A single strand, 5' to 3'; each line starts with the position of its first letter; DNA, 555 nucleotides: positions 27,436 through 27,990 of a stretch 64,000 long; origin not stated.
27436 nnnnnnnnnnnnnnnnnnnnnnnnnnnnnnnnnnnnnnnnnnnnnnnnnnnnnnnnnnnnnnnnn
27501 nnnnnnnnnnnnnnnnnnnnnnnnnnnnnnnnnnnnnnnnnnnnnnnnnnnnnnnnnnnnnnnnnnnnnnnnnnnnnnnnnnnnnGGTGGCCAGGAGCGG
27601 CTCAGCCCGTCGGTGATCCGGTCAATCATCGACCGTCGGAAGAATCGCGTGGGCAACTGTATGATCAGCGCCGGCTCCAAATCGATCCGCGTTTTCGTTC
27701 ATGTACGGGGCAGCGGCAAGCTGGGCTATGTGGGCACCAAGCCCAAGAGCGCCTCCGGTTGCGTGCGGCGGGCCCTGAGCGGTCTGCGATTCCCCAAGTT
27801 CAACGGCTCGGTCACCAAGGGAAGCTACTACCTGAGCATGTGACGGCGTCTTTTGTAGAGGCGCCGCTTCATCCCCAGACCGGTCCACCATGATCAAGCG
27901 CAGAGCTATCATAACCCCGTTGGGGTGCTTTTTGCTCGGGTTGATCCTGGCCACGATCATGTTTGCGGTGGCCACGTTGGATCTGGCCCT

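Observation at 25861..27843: Kinase-like gene with all three catalytic motifs degenerated (predicted pseudokinase) and an internal (GATATC)n repeat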

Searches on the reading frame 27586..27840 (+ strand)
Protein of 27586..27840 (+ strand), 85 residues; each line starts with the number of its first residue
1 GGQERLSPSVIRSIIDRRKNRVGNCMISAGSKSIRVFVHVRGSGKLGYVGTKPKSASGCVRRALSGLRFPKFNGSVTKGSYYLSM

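Call 40: search_solved_structures(query=A3, max_evalue=10, show_alignments=2)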
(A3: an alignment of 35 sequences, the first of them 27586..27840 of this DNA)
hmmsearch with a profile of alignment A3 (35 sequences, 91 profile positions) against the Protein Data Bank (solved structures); distinct sequences matched with E-value up to 10: 8.
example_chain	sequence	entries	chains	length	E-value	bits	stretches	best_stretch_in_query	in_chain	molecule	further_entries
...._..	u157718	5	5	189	0.18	15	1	39-71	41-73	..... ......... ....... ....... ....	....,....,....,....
8esq_H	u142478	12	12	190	0.23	14.7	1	39-71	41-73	60S ribosomal protein L9-A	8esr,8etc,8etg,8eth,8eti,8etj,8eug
1ihr_A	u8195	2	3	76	0.43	13.8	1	37-71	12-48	TonB protein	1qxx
2gsk_B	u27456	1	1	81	0.46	13.7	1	37-71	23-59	protein TONB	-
1u07_A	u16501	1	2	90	0.54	13.5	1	37-71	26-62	TonB protein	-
7zc8_B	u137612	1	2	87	0.95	12.7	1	37-59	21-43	Protein TonB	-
4ky3_A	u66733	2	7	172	1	12.6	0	5-52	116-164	designed protein OR327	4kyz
1xx3_A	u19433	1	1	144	1.2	12.3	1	37-60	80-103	TonB protein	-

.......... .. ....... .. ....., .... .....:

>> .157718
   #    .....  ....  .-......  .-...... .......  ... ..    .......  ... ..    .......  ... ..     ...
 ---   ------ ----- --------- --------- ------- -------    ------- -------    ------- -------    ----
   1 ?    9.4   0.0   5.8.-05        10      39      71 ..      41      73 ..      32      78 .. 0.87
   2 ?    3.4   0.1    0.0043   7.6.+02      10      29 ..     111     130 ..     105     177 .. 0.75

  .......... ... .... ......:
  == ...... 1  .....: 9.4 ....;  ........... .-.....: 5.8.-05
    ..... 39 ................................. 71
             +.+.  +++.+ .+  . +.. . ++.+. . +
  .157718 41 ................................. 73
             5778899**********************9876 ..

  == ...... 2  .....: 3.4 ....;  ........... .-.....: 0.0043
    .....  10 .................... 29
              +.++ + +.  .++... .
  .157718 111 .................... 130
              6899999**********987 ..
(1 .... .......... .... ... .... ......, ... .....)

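Call 43: search_protein_families(library=ncbifam, alignment_id=A3, max_evalue=0.01)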
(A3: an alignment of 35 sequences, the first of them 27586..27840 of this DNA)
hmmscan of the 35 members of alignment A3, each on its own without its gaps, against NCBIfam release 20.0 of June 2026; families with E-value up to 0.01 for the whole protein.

A. member 1, window:27586-27840:+ (85 aa): 1 family
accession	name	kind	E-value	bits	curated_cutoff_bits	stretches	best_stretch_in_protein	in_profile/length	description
NF033768.1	myxo_SS_tail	domain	0.003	17.6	40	0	7-79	2-85/92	AgmX/PglI C-terminal domain-containing protein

B. families by the number of members that match (of 35 scanned): 4 families
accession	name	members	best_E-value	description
NF033768.1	myxo_SS_tail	35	1.6e-11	AgmX/PglI C-terminal domain-containing protein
NF033760.1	gliding_GltG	10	2.1e-05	adventurous gliding motility protein GltG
NF033761.1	gliding_GltJ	8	2.3e-12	adventurous gliding motility protein GltJ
TIGR02794.1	tolA_full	3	0.00017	cell envelope integrity protein TolA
